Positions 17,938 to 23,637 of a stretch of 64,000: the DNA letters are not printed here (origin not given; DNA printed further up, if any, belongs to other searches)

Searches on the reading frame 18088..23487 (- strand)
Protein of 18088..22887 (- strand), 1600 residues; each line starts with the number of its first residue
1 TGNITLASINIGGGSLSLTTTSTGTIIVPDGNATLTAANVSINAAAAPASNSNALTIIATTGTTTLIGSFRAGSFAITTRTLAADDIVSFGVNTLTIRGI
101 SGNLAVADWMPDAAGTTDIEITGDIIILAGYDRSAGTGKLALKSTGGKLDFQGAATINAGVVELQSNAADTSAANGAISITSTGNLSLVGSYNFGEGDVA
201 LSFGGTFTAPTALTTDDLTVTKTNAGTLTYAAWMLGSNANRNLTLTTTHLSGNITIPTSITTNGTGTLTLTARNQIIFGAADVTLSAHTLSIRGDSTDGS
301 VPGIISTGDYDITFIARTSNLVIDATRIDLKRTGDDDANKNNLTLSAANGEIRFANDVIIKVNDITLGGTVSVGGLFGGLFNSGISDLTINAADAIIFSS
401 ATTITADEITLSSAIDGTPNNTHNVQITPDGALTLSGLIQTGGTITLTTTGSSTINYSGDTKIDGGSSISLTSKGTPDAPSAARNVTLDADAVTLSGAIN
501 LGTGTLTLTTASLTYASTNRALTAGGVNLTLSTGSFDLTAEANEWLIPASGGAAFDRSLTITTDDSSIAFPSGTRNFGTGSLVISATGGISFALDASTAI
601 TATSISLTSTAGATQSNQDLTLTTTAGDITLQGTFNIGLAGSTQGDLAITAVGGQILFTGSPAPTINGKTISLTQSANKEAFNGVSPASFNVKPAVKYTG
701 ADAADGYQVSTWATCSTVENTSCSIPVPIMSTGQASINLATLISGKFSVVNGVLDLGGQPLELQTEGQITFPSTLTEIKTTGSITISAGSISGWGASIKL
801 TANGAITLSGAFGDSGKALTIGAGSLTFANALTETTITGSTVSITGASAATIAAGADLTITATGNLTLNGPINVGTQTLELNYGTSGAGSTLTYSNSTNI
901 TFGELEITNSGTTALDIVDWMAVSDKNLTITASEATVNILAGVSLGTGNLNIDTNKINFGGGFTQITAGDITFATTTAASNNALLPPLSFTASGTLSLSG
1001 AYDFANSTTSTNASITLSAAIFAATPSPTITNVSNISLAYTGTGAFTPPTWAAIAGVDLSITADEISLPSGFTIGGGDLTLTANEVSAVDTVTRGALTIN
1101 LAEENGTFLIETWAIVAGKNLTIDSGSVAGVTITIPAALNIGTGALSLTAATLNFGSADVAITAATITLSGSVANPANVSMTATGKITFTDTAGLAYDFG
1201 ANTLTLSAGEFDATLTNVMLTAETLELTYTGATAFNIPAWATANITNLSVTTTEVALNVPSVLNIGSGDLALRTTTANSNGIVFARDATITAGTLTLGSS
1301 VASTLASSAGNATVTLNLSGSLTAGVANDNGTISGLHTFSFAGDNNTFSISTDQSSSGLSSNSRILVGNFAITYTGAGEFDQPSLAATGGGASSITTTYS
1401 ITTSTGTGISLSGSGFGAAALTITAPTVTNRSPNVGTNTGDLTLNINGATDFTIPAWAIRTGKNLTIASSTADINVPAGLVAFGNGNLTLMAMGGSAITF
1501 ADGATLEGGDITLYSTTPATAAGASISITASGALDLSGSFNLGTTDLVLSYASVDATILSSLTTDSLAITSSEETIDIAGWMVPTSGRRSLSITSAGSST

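Call 28: find_homologous_proteins(query=window:18988-23487:-, max_evalue=1e-10)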
Query window:18988-23487:- (1500 aa): 5 proteins with E <= 1e-10 among 8000 candidates.
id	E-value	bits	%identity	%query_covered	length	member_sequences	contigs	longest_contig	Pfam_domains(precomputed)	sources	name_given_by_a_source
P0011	7.1e-50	188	26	58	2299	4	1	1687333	PF05860.20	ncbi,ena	-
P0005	1.4e-36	144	28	70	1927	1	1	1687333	PF05860.20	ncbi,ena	-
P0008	2.7e-31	126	29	70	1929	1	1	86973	PF05860.20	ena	-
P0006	1.8e-27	114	28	70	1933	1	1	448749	PF05860.20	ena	-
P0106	3.8e-20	89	24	30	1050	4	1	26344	-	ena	-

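Call 49: search_protein_families(library=ncbifam, proteins=[window:18088-22887:-], max_evalue=0.01)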
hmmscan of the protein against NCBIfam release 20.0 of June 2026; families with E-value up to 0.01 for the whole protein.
window:18088-22887:- (1600 aa): 0 families
